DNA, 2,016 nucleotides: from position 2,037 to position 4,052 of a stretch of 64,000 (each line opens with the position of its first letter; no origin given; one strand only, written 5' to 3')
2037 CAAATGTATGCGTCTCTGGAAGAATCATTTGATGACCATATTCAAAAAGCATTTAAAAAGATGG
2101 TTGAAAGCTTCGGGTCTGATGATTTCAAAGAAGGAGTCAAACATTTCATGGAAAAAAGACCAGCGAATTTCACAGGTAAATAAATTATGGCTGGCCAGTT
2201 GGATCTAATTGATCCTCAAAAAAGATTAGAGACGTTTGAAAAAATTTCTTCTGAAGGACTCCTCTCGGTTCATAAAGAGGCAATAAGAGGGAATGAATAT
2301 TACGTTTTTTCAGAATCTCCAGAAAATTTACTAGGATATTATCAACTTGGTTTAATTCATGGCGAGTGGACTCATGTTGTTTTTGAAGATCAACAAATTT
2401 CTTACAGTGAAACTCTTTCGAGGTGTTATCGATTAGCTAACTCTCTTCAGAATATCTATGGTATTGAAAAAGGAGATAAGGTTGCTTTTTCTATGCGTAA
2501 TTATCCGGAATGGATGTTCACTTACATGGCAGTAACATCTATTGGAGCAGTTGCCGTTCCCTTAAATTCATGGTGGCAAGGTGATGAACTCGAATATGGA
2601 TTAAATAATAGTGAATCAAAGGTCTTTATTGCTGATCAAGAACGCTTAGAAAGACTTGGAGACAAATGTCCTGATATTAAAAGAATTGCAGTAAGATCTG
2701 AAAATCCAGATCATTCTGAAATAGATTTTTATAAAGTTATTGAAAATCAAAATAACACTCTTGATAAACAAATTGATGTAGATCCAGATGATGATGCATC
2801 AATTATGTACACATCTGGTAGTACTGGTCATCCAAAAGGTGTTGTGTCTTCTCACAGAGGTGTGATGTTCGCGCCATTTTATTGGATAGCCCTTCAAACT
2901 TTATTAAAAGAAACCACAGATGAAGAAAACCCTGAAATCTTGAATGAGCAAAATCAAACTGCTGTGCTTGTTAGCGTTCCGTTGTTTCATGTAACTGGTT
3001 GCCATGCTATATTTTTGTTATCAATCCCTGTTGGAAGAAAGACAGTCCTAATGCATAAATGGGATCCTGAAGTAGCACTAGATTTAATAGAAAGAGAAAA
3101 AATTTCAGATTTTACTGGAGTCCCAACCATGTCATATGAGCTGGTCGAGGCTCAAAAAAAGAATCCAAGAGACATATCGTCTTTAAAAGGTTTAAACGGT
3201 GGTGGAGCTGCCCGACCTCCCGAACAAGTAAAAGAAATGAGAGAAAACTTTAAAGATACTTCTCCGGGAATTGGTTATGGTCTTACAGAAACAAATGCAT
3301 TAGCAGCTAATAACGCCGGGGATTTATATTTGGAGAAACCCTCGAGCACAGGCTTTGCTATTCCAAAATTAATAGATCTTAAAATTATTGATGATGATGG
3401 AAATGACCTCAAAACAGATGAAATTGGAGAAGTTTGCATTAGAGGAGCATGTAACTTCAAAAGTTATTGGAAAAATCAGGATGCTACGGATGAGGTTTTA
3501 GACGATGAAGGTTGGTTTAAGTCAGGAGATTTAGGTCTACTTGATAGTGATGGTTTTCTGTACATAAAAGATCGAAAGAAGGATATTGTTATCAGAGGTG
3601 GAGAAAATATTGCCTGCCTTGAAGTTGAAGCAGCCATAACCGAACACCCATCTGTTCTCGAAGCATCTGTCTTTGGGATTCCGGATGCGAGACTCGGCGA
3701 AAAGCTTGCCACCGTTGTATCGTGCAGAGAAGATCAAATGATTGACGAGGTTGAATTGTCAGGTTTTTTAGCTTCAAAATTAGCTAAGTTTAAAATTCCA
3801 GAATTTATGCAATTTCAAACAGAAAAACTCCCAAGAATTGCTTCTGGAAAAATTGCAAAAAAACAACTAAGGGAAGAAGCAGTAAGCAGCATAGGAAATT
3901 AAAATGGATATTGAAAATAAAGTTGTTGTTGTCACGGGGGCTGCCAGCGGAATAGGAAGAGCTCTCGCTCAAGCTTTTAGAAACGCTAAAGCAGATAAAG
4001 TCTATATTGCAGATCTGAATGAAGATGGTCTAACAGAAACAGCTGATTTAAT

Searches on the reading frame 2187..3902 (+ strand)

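Call 74: search_protein_families(library=pfam, proteins=[window:2187-3902:+], max_evalue=0.00001)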
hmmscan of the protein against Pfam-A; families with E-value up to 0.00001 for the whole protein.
window:2187-3902:+ (571 aa): 2 families
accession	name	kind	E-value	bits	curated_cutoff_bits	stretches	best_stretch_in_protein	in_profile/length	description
PF00501.34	AMP-binding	-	5.9e-78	262.8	29.9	1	59-428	9-384/384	AMP-binding enzyme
PF13193.12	AMP-binding_C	-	5e-13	50.2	24.5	1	479-555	1-76/76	AMP-binding enzyme C-terminal domain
